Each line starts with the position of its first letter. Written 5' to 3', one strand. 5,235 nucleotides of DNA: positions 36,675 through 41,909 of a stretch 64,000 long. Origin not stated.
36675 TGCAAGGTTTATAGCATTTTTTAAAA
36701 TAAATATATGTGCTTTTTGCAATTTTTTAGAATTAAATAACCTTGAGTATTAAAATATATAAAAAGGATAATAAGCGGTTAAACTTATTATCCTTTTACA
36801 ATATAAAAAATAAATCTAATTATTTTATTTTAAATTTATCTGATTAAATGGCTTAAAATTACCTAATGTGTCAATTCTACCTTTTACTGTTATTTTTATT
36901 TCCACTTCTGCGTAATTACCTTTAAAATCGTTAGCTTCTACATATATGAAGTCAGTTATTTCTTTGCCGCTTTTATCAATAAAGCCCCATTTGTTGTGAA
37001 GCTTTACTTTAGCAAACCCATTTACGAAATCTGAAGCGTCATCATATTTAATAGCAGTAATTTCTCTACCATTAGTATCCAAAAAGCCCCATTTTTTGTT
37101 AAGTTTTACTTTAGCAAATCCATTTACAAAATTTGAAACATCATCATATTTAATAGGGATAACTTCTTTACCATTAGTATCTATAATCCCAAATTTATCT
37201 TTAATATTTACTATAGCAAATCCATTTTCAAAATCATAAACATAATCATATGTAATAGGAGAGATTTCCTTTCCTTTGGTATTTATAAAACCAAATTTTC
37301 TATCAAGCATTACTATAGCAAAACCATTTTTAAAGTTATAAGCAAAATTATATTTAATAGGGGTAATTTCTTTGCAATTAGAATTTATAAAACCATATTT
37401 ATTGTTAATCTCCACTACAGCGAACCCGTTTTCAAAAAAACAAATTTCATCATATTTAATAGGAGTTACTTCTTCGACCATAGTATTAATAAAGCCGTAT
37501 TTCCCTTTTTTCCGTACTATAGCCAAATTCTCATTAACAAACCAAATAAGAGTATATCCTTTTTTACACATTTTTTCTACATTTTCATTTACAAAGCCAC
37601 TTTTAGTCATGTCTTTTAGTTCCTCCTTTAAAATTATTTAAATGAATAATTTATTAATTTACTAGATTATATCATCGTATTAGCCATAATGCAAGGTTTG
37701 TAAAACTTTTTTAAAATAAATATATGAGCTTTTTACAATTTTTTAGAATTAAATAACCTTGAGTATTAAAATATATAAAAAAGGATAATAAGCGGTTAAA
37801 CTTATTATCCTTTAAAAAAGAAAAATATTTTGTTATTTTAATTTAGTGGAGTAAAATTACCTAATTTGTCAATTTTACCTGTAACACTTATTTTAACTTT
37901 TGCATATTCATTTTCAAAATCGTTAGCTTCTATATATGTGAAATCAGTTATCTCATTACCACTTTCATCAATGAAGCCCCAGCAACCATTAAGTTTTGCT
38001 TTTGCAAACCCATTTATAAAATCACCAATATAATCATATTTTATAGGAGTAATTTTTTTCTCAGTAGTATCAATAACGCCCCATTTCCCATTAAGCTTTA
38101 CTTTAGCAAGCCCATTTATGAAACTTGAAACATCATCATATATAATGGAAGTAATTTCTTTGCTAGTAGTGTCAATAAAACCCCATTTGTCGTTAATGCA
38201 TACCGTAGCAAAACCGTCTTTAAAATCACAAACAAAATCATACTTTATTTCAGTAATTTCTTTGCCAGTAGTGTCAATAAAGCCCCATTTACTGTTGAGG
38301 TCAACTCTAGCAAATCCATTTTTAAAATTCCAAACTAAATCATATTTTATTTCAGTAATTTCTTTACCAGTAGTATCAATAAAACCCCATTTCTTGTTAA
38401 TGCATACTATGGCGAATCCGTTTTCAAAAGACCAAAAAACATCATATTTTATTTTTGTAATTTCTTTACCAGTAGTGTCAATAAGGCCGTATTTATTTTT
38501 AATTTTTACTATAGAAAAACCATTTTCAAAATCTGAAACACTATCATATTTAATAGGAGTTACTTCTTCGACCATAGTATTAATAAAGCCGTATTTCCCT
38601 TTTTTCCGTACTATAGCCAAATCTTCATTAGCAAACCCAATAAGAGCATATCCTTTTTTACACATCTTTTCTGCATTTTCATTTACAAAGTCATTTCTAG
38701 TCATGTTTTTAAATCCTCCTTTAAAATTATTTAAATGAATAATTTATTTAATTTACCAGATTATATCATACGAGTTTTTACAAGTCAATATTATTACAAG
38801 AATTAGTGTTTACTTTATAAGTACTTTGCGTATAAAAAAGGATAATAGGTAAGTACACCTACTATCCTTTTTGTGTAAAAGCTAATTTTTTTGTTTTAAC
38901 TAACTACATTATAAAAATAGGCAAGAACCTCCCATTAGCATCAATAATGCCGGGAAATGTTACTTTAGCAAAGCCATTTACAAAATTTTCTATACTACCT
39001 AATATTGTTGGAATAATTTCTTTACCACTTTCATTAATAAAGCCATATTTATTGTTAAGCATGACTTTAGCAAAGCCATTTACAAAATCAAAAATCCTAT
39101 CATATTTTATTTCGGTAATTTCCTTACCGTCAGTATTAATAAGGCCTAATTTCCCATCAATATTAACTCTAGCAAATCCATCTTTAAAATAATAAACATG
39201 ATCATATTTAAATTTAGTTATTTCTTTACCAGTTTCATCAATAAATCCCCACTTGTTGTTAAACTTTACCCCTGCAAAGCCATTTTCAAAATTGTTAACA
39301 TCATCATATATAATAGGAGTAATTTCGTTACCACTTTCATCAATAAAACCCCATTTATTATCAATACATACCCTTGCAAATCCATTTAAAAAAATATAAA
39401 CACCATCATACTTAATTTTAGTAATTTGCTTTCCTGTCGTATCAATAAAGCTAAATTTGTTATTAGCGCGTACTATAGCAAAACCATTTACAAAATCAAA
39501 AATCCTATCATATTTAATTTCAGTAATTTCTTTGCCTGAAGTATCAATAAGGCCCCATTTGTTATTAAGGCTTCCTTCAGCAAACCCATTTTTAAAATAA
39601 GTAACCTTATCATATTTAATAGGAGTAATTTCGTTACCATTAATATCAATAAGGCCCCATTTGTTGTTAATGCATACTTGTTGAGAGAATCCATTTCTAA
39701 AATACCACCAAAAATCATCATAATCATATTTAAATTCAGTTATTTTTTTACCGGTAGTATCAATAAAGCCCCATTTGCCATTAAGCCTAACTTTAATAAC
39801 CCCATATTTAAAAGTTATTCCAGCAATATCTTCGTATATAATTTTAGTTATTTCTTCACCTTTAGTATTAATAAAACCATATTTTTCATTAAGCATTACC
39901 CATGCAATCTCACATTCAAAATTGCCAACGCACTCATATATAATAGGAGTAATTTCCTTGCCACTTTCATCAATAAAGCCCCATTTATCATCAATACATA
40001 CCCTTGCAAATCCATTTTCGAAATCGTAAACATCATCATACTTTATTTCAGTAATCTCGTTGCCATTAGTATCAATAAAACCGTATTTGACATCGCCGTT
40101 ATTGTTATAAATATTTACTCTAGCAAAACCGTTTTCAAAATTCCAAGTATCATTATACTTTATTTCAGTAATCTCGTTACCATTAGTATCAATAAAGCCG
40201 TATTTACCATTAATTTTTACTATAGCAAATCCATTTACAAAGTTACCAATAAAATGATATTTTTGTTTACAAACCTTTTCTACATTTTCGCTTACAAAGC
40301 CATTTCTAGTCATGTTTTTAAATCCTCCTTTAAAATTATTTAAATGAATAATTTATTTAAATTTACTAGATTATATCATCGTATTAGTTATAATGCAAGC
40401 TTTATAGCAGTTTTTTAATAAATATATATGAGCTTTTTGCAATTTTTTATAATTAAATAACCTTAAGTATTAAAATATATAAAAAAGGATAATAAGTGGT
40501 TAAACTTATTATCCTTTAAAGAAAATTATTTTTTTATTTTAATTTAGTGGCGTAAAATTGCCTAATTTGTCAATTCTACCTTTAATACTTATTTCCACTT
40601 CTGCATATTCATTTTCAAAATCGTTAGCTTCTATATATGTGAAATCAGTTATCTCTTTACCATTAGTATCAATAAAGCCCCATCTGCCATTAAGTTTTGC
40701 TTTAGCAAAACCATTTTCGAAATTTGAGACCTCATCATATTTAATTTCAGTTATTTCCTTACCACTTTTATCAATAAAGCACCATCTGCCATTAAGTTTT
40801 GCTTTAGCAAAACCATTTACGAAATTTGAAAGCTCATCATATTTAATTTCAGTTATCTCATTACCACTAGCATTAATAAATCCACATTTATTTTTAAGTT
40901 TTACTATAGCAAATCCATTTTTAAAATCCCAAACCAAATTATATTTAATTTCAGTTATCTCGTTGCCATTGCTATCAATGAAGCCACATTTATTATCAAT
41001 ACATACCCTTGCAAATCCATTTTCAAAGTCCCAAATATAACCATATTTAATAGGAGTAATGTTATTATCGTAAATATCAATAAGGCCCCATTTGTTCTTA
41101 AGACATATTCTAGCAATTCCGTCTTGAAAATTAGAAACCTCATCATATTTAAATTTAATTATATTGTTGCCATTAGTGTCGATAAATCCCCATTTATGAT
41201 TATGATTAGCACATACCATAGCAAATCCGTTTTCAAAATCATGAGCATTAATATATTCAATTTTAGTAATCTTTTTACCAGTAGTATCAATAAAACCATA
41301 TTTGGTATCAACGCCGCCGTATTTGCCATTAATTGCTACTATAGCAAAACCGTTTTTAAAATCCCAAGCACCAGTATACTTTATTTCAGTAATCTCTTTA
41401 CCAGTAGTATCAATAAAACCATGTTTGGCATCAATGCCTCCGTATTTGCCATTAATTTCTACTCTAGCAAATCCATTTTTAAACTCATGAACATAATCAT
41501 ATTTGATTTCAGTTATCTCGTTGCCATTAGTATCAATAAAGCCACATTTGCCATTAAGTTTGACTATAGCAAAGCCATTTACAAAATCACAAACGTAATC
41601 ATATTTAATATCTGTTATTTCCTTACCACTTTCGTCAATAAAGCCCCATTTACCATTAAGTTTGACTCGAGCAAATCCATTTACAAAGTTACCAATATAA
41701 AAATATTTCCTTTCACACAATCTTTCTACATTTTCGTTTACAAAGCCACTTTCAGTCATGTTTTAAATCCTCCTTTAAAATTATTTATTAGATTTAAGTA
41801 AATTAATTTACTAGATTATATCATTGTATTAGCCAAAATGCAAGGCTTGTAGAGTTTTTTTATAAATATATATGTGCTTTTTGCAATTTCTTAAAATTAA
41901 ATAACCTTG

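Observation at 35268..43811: ~8.5 kb tandem array of seven self-contained WG-repeat gene cassettes with variable repeat number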

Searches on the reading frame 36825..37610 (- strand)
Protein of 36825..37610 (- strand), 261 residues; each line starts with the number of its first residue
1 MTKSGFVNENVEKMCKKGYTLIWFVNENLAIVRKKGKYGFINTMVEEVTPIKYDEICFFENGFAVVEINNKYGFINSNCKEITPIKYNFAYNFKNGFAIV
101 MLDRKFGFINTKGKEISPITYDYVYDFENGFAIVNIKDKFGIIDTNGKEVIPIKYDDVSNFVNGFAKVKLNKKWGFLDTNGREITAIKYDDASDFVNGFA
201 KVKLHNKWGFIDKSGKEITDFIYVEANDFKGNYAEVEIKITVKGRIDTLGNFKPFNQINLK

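Call 4: search_protein_families(library=pfam, proteins=[window:36825-37610:-], max_evalue=0.01)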
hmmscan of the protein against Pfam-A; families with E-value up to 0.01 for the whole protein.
window:36825-37610:- (261 aa): 1 family
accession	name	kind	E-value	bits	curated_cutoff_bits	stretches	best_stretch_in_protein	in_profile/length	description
PF14903.11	WG_beta_rep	-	4.8e-65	215.6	25.6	6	140-174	1-35/35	WG containing repeat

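Call 42: find_encoding_contigs(protein=window:36825-37610:-, flank=10000, max_places=10)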
Protein window:36825-37610:- (261 aa): 1 contig read that carries it; 1 place shown.
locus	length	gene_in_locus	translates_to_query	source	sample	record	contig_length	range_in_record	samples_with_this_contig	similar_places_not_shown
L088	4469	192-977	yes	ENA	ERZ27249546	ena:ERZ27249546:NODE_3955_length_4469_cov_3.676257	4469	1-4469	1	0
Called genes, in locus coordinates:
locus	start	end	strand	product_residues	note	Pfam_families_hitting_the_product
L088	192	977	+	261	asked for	-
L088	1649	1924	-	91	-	-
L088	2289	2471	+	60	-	-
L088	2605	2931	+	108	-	-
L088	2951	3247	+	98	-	-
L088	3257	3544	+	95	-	-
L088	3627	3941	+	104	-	-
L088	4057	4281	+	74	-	-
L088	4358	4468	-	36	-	?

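Call 43: search_protein_families(library=padloc, proteins=[window:36825-37610:-], max_evalue=0.01)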
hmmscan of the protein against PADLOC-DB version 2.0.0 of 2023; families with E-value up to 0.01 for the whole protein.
window:36825-37610:- (261 aa): 0 families

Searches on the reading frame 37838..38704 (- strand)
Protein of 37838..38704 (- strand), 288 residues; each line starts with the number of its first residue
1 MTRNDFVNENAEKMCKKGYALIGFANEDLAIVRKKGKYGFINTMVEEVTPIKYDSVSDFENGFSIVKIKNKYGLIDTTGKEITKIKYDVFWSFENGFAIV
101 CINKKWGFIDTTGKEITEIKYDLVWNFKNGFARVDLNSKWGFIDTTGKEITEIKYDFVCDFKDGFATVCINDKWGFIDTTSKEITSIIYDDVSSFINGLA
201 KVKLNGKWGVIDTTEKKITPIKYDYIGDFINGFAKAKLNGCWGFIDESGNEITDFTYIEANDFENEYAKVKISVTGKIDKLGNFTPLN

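Call 4: search_protein_families(library=pfam, proteins=[window:37838-38704:-], max_evalue=0.01)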
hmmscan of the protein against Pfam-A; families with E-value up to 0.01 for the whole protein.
window:37838-38704:- (288 aa): 1 family
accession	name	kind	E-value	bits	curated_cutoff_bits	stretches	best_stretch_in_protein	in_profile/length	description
PF14903.11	WG_beta_rep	-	1.1e-78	259.2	25.6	7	174-208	1-35/35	WG containing repeat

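Call 58: find_encoding_contigs(protein=window:37838-38704:-, flank=10000, max_places=10)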
Protein window:37838-38704:- (288 aa): 2 contigs read that carry it; 2 places shown.
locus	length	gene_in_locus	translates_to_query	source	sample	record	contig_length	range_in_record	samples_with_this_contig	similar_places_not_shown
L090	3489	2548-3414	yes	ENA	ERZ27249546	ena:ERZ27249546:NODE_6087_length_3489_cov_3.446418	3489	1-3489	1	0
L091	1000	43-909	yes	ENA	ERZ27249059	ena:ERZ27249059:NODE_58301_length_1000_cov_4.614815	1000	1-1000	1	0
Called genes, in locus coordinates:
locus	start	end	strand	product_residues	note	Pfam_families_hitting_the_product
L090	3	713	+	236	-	?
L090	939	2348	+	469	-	-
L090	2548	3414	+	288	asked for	-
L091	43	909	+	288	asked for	-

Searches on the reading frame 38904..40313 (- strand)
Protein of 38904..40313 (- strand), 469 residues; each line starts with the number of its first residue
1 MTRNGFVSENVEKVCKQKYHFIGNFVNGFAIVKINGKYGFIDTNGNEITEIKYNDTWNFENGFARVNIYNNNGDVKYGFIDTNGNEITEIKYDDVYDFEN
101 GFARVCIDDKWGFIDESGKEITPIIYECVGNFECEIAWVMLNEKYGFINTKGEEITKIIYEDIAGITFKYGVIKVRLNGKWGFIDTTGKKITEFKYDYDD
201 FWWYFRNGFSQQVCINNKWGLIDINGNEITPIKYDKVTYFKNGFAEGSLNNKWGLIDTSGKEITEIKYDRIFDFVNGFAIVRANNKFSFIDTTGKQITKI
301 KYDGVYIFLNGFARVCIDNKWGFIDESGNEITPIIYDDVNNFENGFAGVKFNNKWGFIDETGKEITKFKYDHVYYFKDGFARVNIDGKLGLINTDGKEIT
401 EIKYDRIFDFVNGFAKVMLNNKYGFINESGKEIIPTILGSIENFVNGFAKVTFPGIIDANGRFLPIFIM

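Call 4: search_protein_families(library=pfam, proteins=[window:38904-40313:-], max_evalue=0.01)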
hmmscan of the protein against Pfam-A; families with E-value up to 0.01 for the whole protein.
window:38904-40313:- (469 aa): 3 families
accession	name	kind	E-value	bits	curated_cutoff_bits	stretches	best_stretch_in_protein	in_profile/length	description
PF14903.11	WG_beta_rep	-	7.2e-122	397.4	25.6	13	77-111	1-35/35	WG containing repeat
PF05979.17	DUF896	-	0.0014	18.9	24.2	0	204-233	36-62/64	Bacterial protein of unknown function (DUF896)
PF09642.15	YonK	-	0.0046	17.6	25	0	74-102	9-39/60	YonK protein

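Call 43: search_protein_families(library=padloc, proteins=[window:38904-40313:-], max_evalue=0.01)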
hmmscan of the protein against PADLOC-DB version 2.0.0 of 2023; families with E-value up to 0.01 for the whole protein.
window:38904-40313:- (469 aa): 1 family
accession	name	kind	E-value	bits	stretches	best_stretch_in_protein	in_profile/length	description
PDLC01406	Cas11a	-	0.0073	14.9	0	26-53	6-33/107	CAS-I-A; effector_SS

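Call 56: find_encoding_contigs(protein=window:38904-40313:-, flank=10000, max_places=10)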
Protein window:38904-40313:- (469 aa): 1 contig read that carries it; 1 place shown.
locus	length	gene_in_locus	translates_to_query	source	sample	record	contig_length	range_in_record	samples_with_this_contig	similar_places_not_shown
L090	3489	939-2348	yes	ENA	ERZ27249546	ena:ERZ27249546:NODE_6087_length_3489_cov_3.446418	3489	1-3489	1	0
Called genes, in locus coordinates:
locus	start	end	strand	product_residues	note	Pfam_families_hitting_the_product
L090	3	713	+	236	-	?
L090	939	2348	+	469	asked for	-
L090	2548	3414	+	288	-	-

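Call 87: predict_structure(alignment_id=A8)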
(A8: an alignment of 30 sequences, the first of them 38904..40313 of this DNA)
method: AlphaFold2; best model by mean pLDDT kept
length: 469 residues; sequences in the alignment: 30
mean_pLDDT: 82.3   pTM: 0.73
mean pLDDT of the five models: 82.3, 81.0, 80.7, 80.4, 77.8
residues with pLDDT >= 90: 286; 70-90: 59; 50-70: 73; < 50: 51
segments of 3 or more residues with pLDDT < 50: 1-6, 135-164, 436-446
pLDDT, mean of each block of 10 residues (from residue 1): 48 66 90 95 90 96 96 96 95 94 93 95 90 47 38 38 55 85 64 55 53 75 91 91 92 94 95 94 97 96 97 98 97 97 97 98 96 95 97 96 92 87 59 50 49 81 76
secondary structure, 60 per line:
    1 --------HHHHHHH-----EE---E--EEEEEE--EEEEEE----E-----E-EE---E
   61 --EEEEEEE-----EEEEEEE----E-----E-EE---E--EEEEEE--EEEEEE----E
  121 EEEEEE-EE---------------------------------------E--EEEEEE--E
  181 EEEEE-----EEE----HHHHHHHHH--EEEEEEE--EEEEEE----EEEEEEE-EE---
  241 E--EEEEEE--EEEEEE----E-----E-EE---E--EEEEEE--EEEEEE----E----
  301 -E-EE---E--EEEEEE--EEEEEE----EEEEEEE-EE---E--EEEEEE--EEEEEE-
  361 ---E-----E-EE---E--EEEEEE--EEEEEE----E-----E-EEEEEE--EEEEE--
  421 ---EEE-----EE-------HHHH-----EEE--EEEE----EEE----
elements in order: H9-15 E29-34 E37-42 E63-69 E75-81 E102-107 E110-115 E120-126 E172-177 E180-185 E191-193 H198-206 E209-215 E218-223 E228-234 E244-249 E252-257 E278-283 E286-291 E312-317 E320-325 E330-336 E346-351 E354-359 E380-385 E388-393 E406-411 E414-418 E424-426 H441-444 E450-452 E455-458 E463-465

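Call 90: fold_search(model_id=the predicted structure, library=pdb)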
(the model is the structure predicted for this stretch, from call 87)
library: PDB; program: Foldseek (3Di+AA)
matches with E <= 10: 969; with E <= 0.001: 240
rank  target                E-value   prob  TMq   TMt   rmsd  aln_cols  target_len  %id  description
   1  9a2d_C                1.3e-09  1.00  0.24  0.12  17.1       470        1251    8  Modeling of the ciliary Intraflagellar transport-A complex (released 2024-05-10)
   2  8bbe_C                3.6e-09  1.00  0.25  0.20  16.1       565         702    9  Structure of the IFT-A complex; IFT-A2 module (released 2022-12-21)
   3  8bbg_C                4.3e-09  1.00  0.25  0.14  16.2       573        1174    9  Structure of the IFT-A complex; anterograde IFT-A train model (released 2022-12-21)
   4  7tt2_B                9.7e-09  1.00  0.23  0.28  16.5       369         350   10  BamABCDE bound to substrate EspP class 3 (released 2022-03-30)
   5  8fh3_B                1.7e-08  1.00  0.24  0.13  14.7       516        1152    9  Human IFT-A complex structures provide molecular insights into ciliary transport (released 2023-02-22)
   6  8f5o_C                1.7e-08  1.00  0.21  0.11  18.2       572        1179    8  Structure of Leishmania tarentolae IFT-A (state 1) (released 2022-12-21)
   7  8hmc_A                2.3e-08  1.00  0.23  0.17  16.9       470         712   10  base module state 1 of Tetrahymena IFT-A (released 2023-06-14)
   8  8f5p_C                3.9e-08  1.00  0.20  0.10  18.8       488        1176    8  Structure of Leishmania tarentolae IFT-A (state 2) (released 2022-12-21)
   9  8bbf_B                4.4e-08  1.00  0.23  0.13  19.5       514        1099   10  Structure of the IFT-A complex; IFT-A1 module (released 2022-12-07)
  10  6lyq_B                8.0e-08  1.00  0.19  0.24  19.5       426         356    9  Structure of the BAM complex (released 2021-01-06)
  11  9qpq_D                1.3e-07  1.00  0.23  0.19  20.7       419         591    8  The structure of the COPI leaf bound to GOLPH3 (released 2025-10-22)
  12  5m11                  1.4e-07  1.00  0.18  0.12  21.9       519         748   10  Structural and functional probing of PorZ, an essential bacterial surface component of the type-IX secretion system of h (released 2016-11-09)
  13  8ruy_I                1.7e-07  1.00  0.28  0.09  16.6       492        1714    9  Structure of IFTA and IFTB in Retrograde Intraflagellar transport trains (released 2024-07-24)
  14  3v9f_A                2.0e-07  1.00  0.20  0.15  19.6       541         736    8  Crystal Structure of the extracellular domain of the putative hybrid two component system BT3049 from B. thetaiotaomic (released 2012-03-14)
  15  7mqa_LT               2.5e-07  1.00  0.26  0.17  13.9       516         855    7  Cryo-EM structure of the human SSU processome, state post-A1 (released 2021-09-22)
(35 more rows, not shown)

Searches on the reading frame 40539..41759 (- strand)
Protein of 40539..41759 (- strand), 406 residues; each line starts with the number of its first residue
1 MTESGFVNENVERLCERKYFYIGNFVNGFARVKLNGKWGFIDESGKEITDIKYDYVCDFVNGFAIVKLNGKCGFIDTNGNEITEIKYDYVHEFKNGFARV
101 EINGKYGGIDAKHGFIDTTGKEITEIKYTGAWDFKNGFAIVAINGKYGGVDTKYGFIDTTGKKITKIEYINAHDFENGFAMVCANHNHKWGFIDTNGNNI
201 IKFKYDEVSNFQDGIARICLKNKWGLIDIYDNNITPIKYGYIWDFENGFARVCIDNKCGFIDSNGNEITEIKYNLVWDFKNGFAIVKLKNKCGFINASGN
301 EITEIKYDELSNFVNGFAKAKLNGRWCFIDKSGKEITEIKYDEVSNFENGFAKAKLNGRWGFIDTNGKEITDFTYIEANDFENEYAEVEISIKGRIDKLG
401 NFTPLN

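Call 4: search_protein_families(library=pfam, proteins=[window:40539-41759:-], max_evalue=0.01)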
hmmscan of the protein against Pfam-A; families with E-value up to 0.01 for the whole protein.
window:40539-41759:- (406 aa): 1 family
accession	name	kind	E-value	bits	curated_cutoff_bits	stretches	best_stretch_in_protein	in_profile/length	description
PF14903.11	WG_beta_rep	-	1.3e-109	358.2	25.6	11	190-224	1-35/35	WG containing repeat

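Call 57: find_encoding_contigs(protein=window:40539-41759:-, flank=10000, max_places=10)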
Protein window:40539-41759:- (406 aa): no gene with exactly this product is on record in the collection.
